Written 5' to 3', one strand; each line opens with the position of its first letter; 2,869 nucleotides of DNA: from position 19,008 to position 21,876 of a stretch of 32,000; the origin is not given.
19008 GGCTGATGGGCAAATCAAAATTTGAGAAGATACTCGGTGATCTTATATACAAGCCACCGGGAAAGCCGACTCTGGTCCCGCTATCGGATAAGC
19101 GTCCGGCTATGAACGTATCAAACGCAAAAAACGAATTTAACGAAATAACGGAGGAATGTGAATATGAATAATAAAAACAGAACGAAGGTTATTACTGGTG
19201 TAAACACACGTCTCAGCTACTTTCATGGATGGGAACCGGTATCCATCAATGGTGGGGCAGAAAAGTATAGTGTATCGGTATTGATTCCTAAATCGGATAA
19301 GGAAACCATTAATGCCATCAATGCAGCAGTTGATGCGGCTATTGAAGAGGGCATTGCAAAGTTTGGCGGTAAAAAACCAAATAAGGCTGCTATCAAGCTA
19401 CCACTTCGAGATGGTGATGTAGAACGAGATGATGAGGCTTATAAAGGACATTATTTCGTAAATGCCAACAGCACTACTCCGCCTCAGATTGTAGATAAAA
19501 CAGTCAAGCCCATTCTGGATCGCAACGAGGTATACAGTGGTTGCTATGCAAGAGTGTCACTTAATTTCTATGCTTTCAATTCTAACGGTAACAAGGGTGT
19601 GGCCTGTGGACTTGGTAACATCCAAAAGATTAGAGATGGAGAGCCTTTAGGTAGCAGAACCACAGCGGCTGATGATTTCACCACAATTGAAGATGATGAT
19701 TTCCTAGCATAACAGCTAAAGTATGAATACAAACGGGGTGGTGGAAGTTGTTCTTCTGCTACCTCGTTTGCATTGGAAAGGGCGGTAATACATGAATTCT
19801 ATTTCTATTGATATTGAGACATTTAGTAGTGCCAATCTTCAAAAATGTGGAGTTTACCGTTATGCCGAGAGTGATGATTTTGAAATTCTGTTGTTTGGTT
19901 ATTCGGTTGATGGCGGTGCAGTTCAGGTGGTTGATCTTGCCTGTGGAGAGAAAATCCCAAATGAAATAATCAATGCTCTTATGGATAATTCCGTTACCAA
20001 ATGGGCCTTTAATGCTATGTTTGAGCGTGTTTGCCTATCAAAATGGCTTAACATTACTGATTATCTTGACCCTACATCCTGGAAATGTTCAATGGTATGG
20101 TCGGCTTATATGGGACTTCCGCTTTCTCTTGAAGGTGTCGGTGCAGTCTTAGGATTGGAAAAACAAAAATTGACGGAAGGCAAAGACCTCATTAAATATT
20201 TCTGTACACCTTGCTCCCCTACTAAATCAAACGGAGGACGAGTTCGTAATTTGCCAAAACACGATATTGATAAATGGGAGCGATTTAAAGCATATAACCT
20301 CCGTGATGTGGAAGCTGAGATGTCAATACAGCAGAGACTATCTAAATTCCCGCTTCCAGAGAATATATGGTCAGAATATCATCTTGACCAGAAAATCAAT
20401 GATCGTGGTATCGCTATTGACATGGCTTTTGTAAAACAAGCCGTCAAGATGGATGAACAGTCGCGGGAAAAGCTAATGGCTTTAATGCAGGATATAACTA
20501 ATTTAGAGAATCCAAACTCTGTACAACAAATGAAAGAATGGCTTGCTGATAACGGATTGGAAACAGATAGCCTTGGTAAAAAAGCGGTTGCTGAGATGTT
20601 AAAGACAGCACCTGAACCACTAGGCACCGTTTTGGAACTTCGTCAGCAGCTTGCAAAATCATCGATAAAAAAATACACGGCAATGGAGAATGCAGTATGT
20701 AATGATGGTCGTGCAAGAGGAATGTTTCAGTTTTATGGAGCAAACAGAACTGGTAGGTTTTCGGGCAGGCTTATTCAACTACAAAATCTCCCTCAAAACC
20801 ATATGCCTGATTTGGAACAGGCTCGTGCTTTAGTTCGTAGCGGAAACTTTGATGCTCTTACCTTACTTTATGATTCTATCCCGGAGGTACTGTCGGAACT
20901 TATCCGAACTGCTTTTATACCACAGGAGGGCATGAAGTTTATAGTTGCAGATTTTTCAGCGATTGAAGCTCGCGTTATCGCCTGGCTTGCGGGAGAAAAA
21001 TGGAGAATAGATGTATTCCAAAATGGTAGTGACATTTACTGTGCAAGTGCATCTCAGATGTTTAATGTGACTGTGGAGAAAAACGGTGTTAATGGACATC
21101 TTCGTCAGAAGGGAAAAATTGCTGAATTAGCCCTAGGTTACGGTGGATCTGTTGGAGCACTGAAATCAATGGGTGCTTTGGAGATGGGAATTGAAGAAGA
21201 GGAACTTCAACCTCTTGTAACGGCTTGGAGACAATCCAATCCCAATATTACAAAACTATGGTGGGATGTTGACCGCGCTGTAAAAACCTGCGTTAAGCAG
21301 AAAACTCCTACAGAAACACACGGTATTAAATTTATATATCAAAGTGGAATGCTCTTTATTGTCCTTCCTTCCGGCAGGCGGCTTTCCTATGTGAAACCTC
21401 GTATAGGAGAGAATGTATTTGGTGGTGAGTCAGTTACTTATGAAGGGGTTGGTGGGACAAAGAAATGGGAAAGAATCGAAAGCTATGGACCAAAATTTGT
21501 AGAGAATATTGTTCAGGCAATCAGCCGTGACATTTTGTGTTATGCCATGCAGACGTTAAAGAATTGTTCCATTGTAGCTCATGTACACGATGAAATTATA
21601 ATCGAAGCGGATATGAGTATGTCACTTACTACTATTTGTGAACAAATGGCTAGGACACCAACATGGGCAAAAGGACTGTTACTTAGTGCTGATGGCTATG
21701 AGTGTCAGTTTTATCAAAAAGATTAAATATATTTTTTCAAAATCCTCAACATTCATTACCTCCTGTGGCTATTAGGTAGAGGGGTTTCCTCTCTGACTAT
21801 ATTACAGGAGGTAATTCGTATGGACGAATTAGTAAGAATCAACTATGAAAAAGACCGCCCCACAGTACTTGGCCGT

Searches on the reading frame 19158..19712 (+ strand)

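Call 32: search_protein_families(library=phrogs, proteins=[window:19158-19712:+], max_evalue=0.00001)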
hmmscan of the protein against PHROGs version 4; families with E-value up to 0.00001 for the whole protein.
window:19158-19712:+ (184 aa): 1 family
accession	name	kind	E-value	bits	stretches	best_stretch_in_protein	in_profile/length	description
phrog_112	-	DNA, RNA and nucleotide metabolism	6.9e-71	240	1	1-182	12-199/265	Gp2.5-like ssDNA binding protein and ssDNA annealing protein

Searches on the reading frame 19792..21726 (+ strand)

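Call 32: search_protein_families(library=phrogs, proteins=[window:19792-21726:+], max_evalue=0.00001)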
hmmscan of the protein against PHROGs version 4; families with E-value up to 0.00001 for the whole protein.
window:19792-21726:+ (644 aa): 4 families
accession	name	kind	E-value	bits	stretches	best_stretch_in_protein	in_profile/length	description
phrog_17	-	DNA, RNA and nucleotide metabolism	1.4e-145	488.2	1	1-639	670-1227/1445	DNA polymerase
phrog_10285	-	DNA, RNA and nucleotide metabolism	2.5e-131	438.5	1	330-644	1-321/321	DNA polymerase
phrog_7766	-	DNA, RNA and nucleotide metabolism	2.3e-58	197.7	1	465-644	1-186/186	DNA polymerase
phrog_2573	-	DNA, RNA and nucleotide metabolism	1.1e-10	42.2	1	371-605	5-228/336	DNA polymerase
